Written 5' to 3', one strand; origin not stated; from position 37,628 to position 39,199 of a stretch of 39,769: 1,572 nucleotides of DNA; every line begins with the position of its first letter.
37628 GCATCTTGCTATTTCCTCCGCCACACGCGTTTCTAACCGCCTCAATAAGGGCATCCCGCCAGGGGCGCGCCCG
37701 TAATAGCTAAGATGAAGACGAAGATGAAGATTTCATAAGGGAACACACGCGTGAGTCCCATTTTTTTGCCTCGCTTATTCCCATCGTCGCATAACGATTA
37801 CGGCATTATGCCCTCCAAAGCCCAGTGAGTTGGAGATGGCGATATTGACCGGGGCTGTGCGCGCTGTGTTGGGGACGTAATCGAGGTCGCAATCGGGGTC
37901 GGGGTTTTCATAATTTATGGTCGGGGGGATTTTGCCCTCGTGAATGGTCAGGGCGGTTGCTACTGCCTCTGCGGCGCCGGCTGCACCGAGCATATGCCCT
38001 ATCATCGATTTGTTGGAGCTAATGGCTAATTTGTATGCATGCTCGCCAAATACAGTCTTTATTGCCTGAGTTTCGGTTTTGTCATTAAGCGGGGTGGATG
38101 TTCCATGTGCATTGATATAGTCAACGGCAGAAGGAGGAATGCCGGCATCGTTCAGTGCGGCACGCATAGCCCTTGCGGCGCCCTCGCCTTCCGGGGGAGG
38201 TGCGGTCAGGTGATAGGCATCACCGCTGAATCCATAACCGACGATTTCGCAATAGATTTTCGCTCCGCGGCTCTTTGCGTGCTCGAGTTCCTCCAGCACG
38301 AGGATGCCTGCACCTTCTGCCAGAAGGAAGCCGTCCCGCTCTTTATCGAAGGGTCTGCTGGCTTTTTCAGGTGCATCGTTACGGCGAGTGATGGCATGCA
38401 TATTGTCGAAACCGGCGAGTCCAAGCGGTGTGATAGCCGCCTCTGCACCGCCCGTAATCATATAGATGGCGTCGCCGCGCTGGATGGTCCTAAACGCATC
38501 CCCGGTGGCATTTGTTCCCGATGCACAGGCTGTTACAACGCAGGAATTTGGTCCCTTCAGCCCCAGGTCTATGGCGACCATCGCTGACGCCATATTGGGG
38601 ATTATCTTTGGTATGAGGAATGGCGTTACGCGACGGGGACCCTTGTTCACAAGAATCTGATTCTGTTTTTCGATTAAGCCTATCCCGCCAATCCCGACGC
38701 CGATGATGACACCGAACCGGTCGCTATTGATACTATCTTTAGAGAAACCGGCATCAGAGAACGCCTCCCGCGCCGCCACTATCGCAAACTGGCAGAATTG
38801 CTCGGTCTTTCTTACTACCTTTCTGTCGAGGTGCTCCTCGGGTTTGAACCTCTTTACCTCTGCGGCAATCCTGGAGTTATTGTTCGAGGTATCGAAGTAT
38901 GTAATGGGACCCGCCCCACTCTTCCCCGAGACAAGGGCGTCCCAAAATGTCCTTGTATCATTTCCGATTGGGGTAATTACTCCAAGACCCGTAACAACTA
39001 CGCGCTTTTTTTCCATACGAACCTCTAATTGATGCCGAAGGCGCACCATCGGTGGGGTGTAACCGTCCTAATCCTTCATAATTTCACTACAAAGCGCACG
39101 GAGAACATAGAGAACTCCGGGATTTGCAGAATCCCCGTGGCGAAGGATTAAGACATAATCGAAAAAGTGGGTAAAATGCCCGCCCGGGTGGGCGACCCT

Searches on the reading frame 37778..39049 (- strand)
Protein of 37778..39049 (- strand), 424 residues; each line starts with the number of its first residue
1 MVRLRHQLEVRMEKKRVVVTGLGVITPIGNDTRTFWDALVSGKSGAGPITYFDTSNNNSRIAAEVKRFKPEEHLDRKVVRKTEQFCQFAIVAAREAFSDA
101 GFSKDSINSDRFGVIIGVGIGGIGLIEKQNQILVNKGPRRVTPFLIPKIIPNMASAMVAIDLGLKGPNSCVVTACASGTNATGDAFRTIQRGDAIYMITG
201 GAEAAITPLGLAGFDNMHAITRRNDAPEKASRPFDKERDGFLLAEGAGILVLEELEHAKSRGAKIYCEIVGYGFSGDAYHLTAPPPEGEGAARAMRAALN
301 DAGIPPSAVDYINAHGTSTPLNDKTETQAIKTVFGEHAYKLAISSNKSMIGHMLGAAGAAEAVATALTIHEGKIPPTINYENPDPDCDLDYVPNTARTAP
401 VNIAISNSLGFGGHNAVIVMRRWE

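Call 85: search_protein_families(library=pfam, proteins=[window:37778-39049:-], max_evalue=0.00001)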
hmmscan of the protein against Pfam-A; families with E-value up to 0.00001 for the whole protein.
window:37778-39049:- (424 aa): 2 families
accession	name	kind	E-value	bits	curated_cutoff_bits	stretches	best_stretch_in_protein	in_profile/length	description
PF00109.32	ketoacyl-synt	-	9.5e-60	202.7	20.8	1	15-258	2-252/252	Beta-ketoacyl synthase, N-terminal domain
PF02801.28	Ketoacyl-synt_C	-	1.6e-43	147.9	20.8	1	266-381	1-119/119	Beta-ketoacyl synthase, C-terminal domain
